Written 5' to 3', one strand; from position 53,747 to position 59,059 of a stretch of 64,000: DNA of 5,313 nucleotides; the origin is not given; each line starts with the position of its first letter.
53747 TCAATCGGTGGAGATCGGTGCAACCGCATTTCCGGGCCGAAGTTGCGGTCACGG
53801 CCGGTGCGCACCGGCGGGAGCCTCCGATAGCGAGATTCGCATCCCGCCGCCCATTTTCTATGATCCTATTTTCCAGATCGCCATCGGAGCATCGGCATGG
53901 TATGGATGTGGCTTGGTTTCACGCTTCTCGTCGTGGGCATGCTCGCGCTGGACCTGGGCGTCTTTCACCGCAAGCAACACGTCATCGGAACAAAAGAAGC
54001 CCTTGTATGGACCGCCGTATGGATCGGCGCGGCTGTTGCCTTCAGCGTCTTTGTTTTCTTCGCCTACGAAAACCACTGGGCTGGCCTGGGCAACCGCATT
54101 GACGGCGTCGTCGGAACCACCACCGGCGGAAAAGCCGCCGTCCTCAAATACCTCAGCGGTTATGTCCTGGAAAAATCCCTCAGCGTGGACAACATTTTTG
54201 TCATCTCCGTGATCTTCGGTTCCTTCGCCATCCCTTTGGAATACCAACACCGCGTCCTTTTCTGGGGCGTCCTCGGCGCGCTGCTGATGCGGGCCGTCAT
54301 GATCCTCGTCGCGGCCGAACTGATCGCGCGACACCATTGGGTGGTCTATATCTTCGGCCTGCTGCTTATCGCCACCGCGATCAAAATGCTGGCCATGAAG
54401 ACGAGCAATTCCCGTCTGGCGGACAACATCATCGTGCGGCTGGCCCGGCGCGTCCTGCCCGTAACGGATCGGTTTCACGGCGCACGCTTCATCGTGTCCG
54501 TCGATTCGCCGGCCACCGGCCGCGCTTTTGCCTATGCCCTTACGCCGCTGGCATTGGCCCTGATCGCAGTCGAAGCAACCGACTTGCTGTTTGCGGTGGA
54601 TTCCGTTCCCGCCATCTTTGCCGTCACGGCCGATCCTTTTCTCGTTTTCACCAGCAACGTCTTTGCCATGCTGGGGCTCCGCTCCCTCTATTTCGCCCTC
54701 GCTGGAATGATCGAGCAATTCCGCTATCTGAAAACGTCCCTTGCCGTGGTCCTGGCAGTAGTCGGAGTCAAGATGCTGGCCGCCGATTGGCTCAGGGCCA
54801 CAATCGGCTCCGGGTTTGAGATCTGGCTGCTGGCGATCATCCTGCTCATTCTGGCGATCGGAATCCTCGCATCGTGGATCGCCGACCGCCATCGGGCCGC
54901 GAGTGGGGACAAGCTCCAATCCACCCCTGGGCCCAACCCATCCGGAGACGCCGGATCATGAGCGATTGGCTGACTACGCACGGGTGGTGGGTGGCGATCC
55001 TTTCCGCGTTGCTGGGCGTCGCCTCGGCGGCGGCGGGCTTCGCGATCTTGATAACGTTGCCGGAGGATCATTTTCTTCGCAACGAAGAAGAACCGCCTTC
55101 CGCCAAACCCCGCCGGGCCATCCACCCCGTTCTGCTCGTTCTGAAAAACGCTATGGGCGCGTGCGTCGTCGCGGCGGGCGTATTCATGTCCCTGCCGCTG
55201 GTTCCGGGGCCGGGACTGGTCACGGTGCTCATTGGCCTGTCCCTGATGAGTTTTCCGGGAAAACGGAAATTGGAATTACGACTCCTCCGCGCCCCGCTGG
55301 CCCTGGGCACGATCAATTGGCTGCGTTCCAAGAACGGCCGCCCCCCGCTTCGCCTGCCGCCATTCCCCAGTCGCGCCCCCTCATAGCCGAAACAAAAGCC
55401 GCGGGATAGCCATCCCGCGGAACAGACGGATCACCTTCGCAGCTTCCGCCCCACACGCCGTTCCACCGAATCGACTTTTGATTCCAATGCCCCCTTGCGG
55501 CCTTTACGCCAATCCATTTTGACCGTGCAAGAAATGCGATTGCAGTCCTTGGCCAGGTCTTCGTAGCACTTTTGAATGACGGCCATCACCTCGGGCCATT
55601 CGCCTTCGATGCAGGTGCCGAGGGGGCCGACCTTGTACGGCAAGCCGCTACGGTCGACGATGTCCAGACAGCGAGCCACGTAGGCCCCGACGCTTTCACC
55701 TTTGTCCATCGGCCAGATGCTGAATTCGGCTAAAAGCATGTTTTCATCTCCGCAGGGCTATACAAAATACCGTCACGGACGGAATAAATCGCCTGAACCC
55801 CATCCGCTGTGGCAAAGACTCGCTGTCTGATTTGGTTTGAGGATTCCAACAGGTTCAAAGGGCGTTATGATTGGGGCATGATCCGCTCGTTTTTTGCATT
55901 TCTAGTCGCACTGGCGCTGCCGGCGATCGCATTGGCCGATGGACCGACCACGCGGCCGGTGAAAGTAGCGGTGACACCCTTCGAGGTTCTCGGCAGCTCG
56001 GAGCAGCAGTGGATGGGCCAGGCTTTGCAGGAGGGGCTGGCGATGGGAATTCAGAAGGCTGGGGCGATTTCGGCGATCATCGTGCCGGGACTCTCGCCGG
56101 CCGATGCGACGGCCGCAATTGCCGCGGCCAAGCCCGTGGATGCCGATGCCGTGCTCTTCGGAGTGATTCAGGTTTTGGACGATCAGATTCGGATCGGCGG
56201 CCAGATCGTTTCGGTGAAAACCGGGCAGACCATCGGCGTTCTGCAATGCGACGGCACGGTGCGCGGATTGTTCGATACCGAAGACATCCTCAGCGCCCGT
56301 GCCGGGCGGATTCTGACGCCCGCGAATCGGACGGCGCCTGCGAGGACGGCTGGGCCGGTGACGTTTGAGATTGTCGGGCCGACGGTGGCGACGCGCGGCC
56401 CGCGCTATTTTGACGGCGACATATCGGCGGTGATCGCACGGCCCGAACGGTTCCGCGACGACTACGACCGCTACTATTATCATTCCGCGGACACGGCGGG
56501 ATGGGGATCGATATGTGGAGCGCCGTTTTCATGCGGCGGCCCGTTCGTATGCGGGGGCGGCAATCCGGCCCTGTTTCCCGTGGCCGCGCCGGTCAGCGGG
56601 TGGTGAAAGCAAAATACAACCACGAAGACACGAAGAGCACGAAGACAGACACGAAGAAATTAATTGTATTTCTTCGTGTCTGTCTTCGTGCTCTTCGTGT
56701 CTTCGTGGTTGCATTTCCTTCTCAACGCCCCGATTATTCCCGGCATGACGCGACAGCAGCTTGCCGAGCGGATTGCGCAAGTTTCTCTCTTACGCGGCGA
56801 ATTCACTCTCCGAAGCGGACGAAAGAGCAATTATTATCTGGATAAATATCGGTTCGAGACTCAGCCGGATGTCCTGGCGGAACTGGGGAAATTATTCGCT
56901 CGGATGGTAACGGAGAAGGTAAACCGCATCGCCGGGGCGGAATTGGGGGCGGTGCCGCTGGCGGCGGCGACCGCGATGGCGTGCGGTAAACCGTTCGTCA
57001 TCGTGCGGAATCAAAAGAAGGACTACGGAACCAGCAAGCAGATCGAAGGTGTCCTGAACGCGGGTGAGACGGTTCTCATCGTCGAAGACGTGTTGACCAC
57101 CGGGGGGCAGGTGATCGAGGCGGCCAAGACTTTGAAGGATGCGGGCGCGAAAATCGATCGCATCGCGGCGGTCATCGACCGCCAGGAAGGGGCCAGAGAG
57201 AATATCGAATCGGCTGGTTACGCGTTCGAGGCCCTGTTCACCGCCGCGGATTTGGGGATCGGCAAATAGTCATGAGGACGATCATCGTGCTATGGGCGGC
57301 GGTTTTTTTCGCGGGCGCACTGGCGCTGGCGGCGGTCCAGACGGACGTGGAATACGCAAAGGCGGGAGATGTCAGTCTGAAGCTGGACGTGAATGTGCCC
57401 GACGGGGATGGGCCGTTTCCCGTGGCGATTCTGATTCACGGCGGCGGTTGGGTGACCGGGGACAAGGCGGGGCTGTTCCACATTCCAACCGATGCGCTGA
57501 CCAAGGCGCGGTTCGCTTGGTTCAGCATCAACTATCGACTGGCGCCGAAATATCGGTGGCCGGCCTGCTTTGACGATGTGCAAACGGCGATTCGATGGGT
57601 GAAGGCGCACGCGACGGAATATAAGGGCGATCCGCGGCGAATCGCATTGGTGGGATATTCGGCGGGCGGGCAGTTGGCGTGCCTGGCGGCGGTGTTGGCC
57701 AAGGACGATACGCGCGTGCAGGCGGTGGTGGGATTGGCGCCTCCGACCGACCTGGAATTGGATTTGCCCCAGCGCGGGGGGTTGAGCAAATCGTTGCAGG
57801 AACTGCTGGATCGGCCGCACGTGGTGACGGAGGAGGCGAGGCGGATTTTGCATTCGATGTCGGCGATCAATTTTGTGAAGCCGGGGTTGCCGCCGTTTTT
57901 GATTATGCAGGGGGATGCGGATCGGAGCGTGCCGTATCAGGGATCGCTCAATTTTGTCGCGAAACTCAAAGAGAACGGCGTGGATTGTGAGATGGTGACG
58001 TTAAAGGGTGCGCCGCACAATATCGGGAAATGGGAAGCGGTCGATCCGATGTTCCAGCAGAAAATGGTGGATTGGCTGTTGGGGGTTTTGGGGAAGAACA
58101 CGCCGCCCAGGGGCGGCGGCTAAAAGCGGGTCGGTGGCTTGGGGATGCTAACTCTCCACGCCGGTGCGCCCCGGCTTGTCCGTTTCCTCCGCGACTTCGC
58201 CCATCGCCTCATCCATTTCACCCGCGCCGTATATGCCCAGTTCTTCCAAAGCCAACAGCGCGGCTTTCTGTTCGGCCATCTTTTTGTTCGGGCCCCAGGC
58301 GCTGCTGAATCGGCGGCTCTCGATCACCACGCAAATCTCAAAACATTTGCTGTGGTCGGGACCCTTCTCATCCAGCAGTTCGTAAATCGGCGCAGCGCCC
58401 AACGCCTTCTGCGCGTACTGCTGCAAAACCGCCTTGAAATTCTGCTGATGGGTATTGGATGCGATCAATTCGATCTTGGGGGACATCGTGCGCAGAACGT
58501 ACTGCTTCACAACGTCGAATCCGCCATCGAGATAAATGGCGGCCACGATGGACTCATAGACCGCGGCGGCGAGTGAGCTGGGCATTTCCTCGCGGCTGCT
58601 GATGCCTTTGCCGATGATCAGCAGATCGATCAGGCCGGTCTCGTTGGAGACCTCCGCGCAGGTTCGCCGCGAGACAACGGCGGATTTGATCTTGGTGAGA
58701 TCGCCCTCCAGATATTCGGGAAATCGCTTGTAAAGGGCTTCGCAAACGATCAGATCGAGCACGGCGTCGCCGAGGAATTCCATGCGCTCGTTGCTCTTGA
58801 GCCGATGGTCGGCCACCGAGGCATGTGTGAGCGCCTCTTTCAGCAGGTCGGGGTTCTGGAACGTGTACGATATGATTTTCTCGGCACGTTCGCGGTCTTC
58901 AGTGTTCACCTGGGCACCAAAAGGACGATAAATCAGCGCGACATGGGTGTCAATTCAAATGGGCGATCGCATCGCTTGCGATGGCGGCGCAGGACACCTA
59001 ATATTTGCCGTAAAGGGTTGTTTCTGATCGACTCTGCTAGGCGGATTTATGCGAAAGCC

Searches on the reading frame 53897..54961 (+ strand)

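Call 12: search_protein_families(library=pfam, proteins=[window:53897-54961:+], max_evalue=0.001)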
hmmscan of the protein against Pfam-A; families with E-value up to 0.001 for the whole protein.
window:53897-54961:+ (354 aa): 1 family
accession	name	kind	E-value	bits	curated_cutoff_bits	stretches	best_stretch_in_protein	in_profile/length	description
PF03741.22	TerC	-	6.8e-50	169.7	27.8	1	87-295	2-176/178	Integral membrane protein TerC family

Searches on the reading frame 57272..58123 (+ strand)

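Call 12: search_protein_families(library=pfam, proteins=[window:57272-58123:+], max_evalue=0.001)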
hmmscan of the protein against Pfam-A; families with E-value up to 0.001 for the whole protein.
window:57272-58123:+ (283 aa): 8 families
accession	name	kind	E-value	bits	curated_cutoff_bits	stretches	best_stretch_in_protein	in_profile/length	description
PF20434.5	BD-FAE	-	2.7e-45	155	26.8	1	38-232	1-215/215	BD-FAE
PF07859.19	Abhydrolase_3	-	9.4e-31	107.6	25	1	53-250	2-207/210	alpha/beta hydrolase fold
PF00326.27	Peptidase_S9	-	1.1e-18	68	22.6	1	99-275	44-212/213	Prolyl oligopeptidase family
PF00135.34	COesterase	-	1.3e-12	47.9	27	1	35-143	85-204/515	Carboxylesterase family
PF12146.15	Hydrolase_4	-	7.3e-10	39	27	1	98-181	57-132/239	Serine aminopeptidase, S33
PF00561.26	Abhydrolase_1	-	1.4e-08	35.2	25.8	1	99-167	51-115/245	alpha/beta hydrolase fold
PF12697.13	Abhydrolase_6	-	6.2e-07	30.7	26.3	1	53-221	2-180/217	Alpha/beta hydrolase family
PF01738.24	DLH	-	1.9e-05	24.8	21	0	101-157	79-129/217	Dienelactone hydrolase family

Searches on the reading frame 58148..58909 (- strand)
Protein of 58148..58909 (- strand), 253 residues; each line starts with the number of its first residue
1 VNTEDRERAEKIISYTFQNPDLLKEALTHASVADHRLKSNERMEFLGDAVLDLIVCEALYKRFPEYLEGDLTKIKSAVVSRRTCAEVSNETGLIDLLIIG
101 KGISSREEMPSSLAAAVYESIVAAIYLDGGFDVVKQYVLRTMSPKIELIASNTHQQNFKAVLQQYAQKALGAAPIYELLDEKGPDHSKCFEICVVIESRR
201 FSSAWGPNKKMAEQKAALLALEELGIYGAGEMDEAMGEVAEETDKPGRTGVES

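Call 12: search_protein_families(library=pfam, proteins=[window:58148-58909:-], max_evalue=0.001)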
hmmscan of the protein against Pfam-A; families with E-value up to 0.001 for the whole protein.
window:58148-58909:- (253 aa): 4 families
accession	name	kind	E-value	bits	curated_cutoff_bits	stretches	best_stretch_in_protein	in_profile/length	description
PF14622.11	Ribonucleas_3_3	-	2e-27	96.3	35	1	19-144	1-126/128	Ribonuclease-III-like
PF00636.31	Ribonuclease_3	-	6.6e-21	75.4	27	1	41-130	1-102/102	Ribonuclease III domain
PF00035.32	dsrm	-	1.5e-17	64.4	23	1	159-224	2-66/66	Double-stranded RNA binding motif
PF22935.1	RM44_endonuclase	-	0.00018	22.1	27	1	33-115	52-134/139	Large ribosomal subunit protein mL44, endonuclease domain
